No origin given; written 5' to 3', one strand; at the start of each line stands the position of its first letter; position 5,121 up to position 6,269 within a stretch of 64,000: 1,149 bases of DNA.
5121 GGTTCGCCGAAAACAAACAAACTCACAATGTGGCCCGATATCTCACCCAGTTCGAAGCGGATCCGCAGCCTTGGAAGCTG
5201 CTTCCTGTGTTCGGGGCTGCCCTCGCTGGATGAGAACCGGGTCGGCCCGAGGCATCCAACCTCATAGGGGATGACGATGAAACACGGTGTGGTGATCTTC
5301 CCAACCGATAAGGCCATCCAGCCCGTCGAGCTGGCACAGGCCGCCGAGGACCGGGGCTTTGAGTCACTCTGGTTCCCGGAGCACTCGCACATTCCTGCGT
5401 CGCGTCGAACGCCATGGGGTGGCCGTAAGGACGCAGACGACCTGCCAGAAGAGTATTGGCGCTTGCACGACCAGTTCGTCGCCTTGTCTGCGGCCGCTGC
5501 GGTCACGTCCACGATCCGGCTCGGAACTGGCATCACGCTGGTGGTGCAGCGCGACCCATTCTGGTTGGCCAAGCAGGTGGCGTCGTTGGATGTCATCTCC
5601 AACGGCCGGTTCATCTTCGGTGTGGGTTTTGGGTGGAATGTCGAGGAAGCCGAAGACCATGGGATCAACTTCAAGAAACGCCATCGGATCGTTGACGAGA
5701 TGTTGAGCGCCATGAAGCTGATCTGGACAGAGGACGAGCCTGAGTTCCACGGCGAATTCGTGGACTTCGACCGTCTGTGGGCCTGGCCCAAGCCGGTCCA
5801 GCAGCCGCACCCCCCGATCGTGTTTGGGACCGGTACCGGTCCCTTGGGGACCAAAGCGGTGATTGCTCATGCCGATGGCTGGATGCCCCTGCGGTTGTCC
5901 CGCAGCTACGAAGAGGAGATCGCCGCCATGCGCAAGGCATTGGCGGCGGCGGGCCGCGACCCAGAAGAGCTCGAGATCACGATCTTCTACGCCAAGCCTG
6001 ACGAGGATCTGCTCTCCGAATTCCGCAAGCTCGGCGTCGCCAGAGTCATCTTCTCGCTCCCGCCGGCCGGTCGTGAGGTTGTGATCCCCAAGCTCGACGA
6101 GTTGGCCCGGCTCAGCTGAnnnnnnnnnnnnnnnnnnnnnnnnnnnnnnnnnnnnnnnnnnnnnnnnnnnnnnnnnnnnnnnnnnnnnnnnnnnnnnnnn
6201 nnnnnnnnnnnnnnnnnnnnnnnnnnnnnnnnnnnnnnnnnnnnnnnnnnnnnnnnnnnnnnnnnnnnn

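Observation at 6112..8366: AAA_33-type P-loop kinase fused to an F420-type LLM oxidoreductase, translationally coupled to an SDR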

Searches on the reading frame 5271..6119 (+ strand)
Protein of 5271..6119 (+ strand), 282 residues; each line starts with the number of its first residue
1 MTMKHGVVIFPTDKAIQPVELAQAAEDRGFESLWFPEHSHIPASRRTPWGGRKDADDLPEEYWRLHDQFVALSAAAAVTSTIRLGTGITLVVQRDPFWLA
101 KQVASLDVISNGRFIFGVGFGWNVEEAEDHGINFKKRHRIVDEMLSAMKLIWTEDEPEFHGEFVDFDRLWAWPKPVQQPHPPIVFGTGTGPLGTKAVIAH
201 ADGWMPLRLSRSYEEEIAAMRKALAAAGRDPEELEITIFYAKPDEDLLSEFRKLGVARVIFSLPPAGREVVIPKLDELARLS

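Call 4: search_protein_families(library=pfam, proteins=[window:5271-6119:+], max_evalue=0.01)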
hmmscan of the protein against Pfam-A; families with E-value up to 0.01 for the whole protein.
window:5271-6119:+ (282 aa): 1 family
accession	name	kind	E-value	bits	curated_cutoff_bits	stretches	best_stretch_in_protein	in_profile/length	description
PF00296.26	Bac_luciferase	-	5.9e-53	180.7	27.9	1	19-239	26-225/314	Luciferase-like monooxygenase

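Call 5: search_protein_families(library=ncbifam, proteins=[window:5271-6119:+], max_evalue=0.001)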
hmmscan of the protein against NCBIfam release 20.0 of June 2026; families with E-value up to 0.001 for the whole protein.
window:5271-6119:+ (282 aa): 31 families (the best 25 are shown)
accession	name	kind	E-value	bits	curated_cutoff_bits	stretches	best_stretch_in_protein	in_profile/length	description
TIGR03619.1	F420_Rv2161c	subfamily_domain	2.7e-78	263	166.9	1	20-262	2-246/247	TIGR03619 family F420-dependent LLM class oxidoreductase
TIGR03560.1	F420_Rv1855c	subfamily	5.6e-38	131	231.4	1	18-237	15-225/227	TIGR03560 family F420-dependent LLM class oxidoreductase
TIGR03571.1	lucif_BA3436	subfamily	1.2e-25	90.5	303.9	1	18-231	33-232/304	TIGR03571 family LLM class oxidoreductase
TIGR03621.1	F420_MSMEG_2516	subfamily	1.2e-23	83.8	213.15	1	69-190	43-159/295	TIGR03621 family F420-dependent LLM class oxidoreductase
TIGR03617.1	F420_MSMEG_2256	subfamily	9.9e-20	70.7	278.15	1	66-237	19-198/318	TIGR03617 family F420-dependent LLM class oxidoreductase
NF002619.0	PRK02271.1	equivalog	1.1e-19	70.9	276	1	66-240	40-211/329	5,10-methylenetetrahydromethanopterin reductase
TIGR03555.1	F420_mer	equivalog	9.2e-19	68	348.7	1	66-240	38-210/325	5,10-methylenetetrahydromethanopterin reductase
TIGR04024.1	F420_NP1902A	hypoth_equivalog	6.2e-18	64.6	345.4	1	66-242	40-215/330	TIGR04024 family LLM class F420-dependent oxidoreductase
TIGR04465.1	ArgArg_F420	equivalog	8.9e-18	64.5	470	1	17-234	61-262/364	F420-dependent hydroxymycolic acid dehydrogenase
TIGR04021.1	LLM_DMSO2_sfnG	equivalog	4.2e-17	62.6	382.95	1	68-230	63-227/350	dimethylsulfone monooxygenase SfnG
TIGR03857.1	F420_MSMEG_2249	hypoth_equivalog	6e-17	61.9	218.4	1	61-258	35-230/329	TIGR03857 family LLM class F420-dependent oxidoreductase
TIGR03564.1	F420_MSMEG_4879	subfamily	4.2e-16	59.4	234.25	1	67-229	25-187/265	TIGR03564 family F420-dependent LLM class oxidoreductase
TIGR03856.1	F420_MSMEG_2906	subfamily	6.5e-16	58.6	243.7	1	67-261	52-229/249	LLM class F420-dependent oxidoreductase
TIGR03854.1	F420_MSMEG_3544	hypoth_equivalog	9e-16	58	295.6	1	67-235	42-209/290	TIGR03854 family LLM class F420-dependent oxidoreductase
TIGR03557.1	F420_G6P_family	subfamily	7.5e-15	54.9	210.4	1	19-241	16-217/316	TIGR03557 family F420-dependent LLM class oxidoreductase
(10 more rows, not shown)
